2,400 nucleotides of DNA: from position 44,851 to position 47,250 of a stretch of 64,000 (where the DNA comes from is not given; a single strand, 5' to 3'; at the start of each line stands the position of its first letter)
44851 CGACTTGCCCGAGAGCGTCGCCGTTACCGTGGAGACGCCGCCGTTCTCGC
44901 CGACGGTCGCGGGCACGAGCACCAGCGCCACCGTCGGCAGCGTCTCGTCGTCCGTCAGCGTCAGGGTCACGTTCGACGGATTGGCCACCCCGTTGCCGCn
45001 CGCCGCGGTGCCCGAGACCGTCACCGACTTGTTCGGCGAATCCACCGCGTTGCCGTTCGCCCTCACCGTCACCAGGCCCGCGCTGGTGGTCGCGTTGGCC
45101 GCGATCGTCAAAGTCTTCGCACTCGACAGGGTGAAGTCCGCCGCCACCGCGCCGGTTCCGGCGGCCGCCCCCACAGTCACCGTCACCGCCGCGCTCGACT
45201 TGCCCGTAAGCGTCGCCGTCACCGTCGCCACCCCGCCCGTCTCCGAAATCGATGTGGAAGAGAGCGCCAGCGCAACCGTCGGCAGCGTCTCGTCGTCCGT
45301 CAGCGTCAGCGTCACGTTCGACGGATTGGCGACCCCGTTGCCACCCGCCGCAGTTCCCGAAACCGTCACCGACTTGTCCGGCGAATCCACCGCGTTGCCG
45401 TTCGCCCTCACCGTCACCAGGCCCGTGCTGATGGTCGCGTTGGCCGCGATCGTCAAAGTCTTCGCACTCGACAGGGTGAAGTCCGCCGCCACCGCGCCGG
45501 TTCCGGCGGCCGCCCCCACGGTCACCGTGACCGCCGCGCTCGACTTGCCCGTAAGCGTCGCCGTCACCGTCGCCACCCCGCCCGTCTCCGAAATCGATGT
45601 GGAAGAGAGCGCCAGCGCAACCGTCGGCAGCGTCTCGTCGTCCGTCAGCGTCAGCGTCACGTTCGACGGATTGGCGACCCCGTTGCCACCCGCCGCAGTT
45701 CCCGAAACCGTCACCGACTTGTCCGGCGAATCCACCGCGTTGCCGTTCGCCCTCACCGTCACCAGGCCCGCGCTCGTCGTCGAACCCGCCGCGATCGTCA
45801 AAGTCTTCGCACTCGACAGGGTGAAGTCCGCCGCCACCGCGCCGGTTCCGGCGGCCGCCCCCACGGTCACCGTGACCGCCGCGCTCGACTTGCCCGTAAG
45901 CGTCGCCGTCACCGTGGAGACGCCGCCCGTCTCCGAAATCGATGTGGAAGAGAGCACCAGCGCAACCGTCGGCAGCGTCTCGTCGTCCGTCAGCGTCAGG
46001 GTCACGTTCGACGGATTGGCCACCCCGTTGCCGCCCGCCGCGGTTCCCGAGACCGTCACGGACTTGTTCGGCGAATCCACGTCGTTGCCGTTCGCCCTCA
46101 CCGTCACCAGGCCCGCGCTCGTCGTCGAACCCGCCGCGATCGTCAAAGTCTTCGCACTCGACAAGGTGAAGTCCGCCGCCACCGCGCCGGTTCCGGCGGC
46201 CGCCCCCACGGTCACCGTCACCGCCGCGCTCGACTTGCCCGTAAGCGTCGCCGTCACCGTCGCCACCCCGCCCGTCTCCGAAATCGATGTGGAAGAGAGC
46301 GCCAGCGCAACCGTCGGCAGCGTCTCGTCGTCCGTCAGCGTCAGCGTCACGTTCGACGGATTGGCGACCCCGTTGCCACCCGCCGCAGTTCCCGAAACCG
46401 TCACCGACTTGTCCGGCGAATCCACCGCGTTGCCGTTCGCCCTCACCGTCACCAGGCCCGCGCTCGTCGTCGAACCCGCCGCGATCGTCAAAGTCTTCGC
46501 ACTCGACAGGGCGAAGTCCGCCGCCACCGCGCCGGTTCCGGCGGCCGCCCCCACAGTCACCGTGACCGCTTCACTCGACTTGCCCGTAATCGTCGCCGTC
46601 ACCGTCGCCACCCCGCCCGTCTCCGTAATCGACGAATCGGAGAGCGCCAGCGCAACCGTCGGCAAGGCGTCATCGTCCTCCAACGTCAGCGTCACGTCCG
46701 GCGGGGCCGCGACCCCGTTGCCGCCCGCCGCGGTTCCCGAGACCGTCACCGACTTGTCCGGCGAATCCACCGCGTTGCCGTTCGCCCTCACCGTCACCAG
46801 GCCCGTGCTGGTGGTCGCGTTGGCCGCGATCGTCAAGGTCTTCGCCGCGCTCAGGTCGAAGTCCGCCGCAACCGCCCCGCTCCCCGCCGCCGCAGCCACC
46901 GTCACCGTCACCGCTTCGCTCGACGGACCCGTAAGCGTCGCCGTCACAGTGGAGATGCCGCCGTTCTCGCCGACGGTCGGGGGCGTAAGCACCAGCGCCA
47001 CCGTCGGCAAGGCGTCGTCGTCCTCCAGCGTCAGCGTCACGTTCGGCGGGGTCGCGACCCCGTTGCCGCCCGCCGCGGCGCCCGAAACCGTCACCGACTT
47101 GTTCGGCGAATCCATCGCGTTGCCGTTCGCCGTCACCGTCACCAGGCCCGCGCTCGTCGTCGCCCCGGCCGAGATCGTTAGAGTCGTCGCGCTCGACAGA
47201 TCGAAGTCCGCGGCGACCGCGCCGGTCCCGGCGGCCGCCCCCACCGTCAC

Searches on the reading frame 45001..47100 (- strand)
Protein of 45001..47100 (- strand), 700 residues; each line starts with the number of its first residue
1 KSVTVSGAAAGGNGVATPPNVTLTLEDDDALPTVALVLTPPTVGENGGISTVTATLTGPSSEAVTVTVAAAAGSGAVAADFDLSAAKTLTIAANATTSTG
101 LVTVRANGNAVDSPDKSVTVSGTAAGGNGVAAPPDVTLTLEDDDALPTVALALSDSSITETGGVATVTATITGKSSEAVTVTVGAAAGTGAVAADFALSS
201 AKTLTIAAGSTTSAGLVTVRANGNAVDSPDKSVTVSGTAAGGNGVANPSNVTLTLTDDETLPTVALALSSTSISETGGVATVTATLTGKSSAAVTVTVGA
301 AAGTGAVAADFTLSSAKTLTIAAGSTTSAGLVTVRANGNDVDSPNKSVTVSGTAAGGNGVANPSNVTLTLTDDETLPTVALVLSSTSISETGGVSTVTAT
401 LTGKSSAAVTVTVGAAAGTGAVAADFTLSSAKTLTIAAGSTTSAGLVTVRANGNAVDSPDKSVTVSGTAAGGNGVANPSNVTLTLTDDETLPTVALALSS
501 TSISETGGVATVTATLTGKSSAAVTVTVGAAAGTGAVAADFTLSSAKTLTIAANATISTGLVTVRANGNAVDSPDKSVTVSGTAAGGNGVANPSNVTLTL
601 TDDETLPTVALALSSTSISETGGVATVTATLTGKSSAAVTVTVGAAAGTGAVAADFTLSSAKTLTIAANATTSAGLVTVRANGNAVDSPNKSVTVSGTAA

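Call 38: search_protein_families(library=pfam, proteins=[window:45001-47100:-], max_evalue=0.01)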
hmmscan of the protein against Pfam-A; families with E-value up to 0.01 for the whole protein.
window:45001-47100:- (700 aa): 7 families
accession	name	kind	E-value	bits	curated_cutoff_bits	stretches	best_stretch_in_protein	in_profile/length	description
PF20579.4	LapA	-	7.9e-21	74.7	27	1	263-358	2-80/99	LapA domain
PF19135.5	DUF5818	-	8.5e-09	35.3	27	0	106-130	25-49/57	Protein of unknown function (DUF5818)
PF05506.17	PLipase_C_C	-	2e-06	29.1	24.4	0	625-675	12-61/80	Bacterial phospholipase C, C-terminal domain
PF18883.6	AC_1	-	0.00011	22.5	27.1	0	84-128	21-65/114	Autochaperone Domain Type 1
PF16841.11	CBM60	-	0.00026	21.9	28.2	0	332-373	2-43/91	Ca-dependent carbohydrate-binding module xylan-binding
PF17945.6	Crystall_4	-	0.0011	19.8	30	0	295-342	32-80/90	Beta/Gamma crystallin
PF24547.1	DUF7601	-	0.0043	18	27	0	317-380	7-69/116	Domain of unknown function (DUF7601)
